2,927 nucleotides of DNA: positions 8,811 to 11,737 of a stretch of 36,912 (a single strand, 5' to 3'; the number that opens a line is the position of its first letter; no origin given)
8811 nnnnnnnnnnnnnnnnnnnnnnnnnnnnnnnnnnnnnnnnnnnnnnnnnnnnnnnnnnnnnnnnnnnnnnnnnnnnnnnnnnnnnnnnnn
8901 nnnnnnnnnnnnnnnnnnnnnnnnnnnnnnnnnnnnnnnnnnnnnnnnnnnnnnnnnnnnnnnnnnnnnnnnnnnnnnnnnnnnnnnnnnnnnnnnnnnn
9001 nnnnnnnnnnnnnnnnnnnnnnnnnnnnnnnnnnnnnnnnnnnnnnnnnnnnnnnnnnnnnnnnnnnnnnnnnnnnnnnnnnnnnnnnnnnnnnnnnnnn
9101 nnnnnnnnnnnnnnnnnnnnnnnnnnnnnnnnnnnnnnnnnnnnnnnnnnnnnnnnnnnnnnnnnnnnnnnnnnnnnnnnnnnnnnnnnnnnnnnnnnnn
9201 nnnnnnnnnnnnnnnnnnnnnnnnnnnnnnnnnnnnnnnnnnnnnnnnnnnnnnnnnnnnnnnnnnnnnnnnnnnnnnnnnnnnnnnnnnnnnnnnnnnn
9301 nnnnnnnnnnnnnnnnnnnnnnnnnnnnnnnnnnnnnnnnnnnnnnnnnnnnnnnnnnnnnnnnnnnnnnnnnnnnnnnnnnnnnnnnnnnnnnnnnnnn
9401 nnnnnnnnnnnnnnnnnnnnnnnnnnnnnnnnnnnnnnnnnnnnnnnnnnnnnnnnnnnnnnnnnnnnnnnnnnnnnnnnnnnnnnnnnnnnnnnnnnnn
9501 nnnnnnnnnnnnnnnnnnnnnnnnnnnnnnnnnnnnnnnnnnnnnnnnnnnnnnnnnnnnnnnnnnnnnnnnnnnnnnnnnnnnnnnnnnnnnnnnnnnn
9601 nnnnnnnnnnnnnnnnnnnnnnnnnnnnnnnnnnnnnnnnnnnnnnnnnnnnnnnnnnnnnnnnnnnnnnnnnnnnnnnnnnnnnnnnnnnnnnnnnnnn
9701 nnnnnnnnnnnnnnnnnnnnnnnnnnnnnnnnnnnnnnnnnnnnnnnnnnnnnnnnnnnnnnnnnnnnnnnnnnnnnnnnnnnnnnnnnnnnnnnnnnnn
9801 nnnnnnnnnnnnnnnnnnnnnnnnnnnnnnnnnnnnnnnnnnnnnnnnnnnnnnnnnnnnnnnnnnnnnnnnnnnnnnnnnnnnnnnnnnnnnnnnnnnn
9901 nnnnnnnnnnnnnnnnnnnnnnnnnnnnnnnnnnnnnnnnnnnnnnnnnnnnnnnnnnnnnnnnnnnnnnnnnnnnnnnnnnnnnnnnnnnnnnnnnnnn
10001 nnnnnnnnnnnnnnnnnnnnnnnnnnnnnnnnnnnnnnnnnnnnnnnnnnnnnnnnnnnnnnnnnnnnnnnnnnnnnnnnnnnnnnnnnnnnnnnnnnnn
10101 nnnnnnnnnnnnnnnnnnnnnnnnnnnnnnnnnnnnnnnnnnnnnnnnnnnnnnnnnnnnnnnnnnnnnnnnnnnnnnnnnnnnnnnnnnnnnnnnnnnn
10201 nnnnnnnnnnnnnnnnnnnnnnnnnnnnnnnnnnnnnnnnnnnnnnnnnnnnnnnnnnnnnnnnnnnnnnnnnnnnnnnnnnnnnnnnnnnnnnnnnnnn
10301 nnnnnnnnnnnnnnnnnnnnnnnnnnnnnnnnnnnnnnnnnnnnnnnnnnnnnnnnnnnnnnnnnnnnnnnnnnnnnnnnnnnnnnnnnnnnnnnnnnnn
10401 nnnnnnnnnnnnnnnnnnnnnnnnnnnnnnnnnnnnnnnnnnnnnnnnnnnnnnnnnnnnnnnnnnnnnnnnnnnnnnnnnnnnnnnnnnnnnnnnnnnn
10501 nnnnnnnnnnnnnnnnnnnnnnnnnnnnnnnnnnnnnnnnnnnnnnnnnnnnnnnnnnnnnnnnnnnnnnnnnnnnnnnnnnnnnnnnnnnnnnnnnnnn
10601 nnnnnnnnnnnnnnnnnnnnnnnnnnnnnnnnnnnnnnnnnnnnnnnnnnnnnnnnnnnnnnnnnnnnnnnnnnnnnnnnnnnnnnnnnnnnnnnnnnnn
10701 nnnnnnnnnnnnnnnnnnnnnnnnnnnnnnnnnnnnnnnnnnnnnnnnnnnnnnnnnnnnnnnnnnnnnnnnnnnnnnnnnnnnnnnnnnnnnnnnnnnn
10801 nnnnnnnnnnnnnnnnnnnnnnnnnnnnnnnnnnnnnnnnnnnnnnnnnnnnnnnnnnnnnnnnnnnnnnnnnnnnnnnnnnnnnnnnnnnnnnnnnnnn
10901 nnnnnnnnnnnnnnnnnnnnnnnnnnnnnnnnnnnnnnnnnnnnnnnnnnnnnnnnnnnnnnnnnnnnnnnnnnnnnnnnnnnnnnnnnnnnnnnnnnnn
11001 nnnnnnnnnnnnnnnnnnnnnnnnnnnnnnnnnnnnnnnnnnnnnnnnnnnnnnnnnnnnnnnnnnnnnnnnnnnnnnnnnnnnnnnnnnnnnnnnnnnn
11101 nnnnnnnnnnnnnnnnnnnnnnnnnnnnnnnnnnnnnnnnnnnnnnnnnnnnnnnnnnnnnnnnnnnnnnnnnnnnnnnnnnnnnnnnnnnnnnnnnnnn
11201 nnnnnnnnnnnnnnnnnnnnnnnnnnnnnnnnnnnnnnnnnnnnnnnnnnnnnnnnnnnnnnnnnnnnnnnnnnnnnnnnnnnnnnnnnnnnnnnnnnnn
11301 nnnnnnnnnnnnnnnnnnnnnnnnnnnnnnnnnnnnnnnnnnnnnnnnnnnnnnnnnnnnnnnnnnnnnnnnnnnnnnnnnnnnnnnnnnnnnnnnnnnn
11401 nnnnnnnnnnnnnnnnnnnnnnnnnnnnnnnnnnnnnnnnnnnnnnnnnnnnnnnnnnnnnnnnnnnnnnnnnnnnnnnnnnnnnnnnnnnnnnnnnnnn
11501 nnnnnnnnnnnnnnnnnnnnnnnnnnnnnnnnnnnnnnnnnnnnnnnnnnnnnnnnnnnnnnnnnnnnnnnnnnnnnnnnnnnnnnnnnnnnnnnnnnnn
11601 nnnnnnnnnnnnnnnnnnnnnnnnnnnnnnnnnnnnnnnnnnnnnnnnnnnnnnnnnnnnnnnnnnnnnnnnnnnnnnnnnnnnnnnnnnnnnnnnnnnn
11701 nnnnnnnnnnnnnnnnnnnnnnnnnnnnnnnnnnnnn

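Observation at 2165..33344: Over-represented 14-bp palindrome GCAAG-N4-CTTGC at operon boundaries: a probable phage regulator operator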

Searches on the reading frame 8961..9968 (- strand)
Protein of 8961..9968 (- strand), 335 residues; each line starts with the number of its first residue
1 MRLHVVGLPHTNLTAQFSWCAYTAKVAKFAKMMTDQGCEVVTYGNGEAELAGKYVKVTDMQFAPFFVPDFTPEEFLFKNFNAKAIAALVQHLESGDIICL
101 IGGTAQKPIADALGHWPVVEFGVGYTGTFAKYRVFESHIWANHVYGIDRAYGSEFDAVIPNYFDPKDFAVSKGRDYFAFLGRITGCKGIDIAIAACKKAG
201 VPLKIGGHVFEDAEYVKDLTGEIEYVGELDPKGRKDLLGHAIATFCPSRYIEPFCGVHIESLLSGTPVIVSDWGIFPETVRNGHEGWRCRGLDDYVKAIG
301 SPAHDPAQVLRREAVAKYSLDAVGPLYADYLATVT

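Call 26: find_related_loci(query=window:8961-9968:-, collection=viral_contigs, flank=10000)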
Query window:8961-9968:- (335 aa) in viral_contigs; peptide patterns used: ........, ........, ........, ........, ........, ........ (x = any residue, [..] = any of these).
45 stretches matched a pattern; 31 encode a relative of the query (tblastn E <= 1e-3); 31 distinct loci.
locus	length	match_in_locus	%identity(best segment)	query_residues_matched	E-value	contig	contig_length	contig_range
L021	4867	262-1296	41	1-334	2e-67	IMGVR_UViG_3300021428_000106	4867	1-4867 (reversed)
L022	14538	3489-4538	38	1-334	5e-67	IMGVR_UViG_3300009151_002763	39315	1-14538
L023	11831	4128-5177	38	1-334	2e-66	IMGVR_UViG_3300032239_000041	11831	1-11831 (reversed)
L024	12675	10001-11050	37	1-334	3e-66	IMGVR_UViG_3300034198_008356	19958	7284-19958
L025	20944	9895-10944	37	1-334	3e-66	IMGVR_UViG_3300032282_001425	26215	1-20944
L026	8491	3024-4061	38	1-334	9e-66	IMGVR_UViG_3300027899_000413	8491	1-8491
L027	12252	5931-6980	38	1-334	6e-66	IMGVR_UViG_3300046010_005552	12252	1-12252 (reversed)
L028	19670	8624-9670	37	1-334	2e-65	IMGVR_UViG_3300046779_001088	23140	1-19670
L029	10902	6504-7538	41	1-334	3e-65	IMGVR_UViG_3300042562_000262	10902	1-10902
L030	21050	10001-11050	37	1-334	5e-65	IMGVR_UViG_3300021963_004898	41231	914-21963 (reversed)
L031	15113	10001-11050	37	1-334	6e-65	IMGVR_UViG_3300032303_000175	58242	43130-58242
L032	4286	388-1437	38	1-334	1e-64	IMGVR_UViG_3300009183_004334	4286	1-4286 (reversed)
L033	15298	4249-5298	38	1-334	3e-64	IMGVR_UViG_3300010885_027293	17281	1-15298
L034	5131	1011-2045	40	1-334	2e-63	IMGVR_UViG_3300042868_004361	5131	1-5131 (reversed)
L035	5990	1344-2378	40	1-334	2e-63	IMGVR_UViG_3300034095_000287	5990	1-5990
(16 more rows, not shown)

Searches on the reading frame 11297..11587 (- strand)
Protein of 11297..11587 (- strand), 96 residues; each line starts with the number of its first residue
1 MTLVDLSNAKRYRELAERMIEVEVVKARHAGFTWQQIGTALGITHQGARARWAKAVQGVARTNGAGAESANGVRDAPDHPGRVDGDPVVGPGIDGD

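Call 31: search_protein_families(library=pfam, proteins=[window:11297-11587:-], max_evalue=0.1)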
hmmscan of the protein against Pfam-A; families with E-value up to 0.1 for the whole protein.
window:11297-11587:- (96 aa): 2 families
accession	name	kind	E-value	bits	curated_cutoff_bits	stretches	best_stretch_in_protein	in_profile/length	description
PF19889.5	DUF6362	-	0.0095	16.7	31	1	22-58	61-97/98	Domain of unknown function (DUF6362)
PF13384.12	HTH_23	-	0.01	16.1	24.6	1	23-55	9-40/50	Homeodomain-like domain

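Call 87: predict_structure(alignment_id=A4)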
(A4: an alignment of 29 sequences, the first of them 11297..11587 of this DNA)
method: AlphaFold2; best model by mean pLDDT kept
length: 96 residues; sequences in the alignment: 29
mean_pLDDT: 78.1   pTM: 0.53
mean pLDDT of the five models: 78.1, 77.9, 77.9, 76.4, 75.8
residues with pLDDT >= 90: 45; 70-90: 16; 50-70: 29; < 50: 6
segments of 3 or more residues with pLDDT < 50: 78-80
pLDDT, mean of each block of 10 residues (from residue 1): 81 92 96 97 96 87 62 51 52 61
secondary structure, 60 per line:
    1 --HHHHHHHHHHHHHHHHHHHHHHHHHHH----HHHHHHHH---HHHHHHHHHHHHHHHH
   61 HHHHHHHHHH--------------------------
elements in order: H3-29 H34-41 H45-70

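Call 89: fold_search(model_id=the predicted structure, library=pdb)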
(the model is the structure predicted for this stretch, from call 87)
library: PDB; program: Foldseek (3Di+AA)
matches with E <= 10: 516; with E <= 0.001: 0
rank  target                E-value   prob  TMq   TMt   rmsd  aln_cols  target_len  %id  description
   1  4oio_F                1.7e-01  0.96  0.46  0.14  11.3        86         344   20  Crystal structure of Thermus thermophilus pre-insertion substrate complex for de novo transcription initiation (released 2014-05-07)
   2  3hug_A                1.7e-01  0.72  0.31  0.37  10.6        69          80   20  Crystal structure of Mycobacterium tuberculosis anti-sigma factor RslA in complex with -35 promoter binding domain of  (released 2010-03-02)
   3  3hug_C                2.6e-01  0.77  0.31  0.38   9.8        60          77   18  Crystal structure of Mycobacterium tuberculosis anti-sigma factor RslA in complex with -35 promoter binding domain of  (released 2010-03-02)
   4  1ku7_A                2.9e-01  0.98  0.47  0.61   4.5        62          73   21  Crystal Structure of Thermus aquatics RNA Polymerase SigmaA Subunit Region 4 Bound to-35 Element DNA (released 2002-03-29)
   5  3hug_E                2.9e-01  0.75  0.31  0.40   9.2        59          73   19  Crystal structure of Mycobacterium tuberculosis anti-sigma factor RslA in complex with -35 promoter binding domain of  (released 2010-03-02)
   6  3hug_G                2.9e-01  0.75  0.31  0.39   9.7        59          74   19  Crystal structure of Mycobacterium tuberculosis anti-sigma factor RslA in complex with -35 promoter binding domain of  (released 2010-03-02)
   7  9a4r_A                3.1e-01  0.97  0.48  0.22   9.0        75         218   12  Integrative model of RPSH-RPOB by crosslinking MS and deep learning (released 2024-09-18)
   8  4mq9_F                3.1e-01  0.87  0.43  0.13  11.3        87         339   22  Crystal structure of Thermus thermophilus RNA polymerase holoenzyme in complex with GE23077 (released 2014-05-07)
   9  5tjg_F                3.4e-01  0.93  0.46  0.14  10.8        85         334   16  Thermus aquaticus delta1.1-sigmaA holoenzyme/downstream-fork promoter complex with an open clamp (released 2017-06-21)
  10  3vfz_A                4.4e-01  0.95  0.40  0.60   6.6        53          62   24  Crystal structure of -35 promoter binding domain of SigD of Mycobacterium tuberculosis (released 2013-02-13)
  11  4xln_F                4.4e-01  0.85  0.46  0.13  10.3        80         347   20  Crystal structure of T. aquaticus transcription initiation complex containing bubble promoter and RNA (released 2015-09-23)
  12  3vep_H                4.7e-01  0.96  0.47  0.62   5.9        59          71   24  Crystal structure of SigD4 in complex with its negative regulator RsdA (released 2013-02-13)
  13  3vfz_B                5.1e-01  0.93  0.45  0.66   5.8        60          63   23  Crystal structure of -35 promoter binding domain of SigD of Mycobacterium tuberculosis (released 2013-02-13)
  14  6dv9_F                5.1e-01  0.85  0.41  0.23   8.1        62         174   26  Crystal structure of Mycobacterium tuberculosis transcription initiation complex(ECF sigma factor L) containing 5nt RN (released 2019-02-20)
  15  6kqg_F                5.1e-01  0.77  0.42  0.13  10.8        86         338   22  Thermus thermophilus initial transcription complex comprising sigma A and 5'-OH RNA of 6 nt (released 2020-03-11)
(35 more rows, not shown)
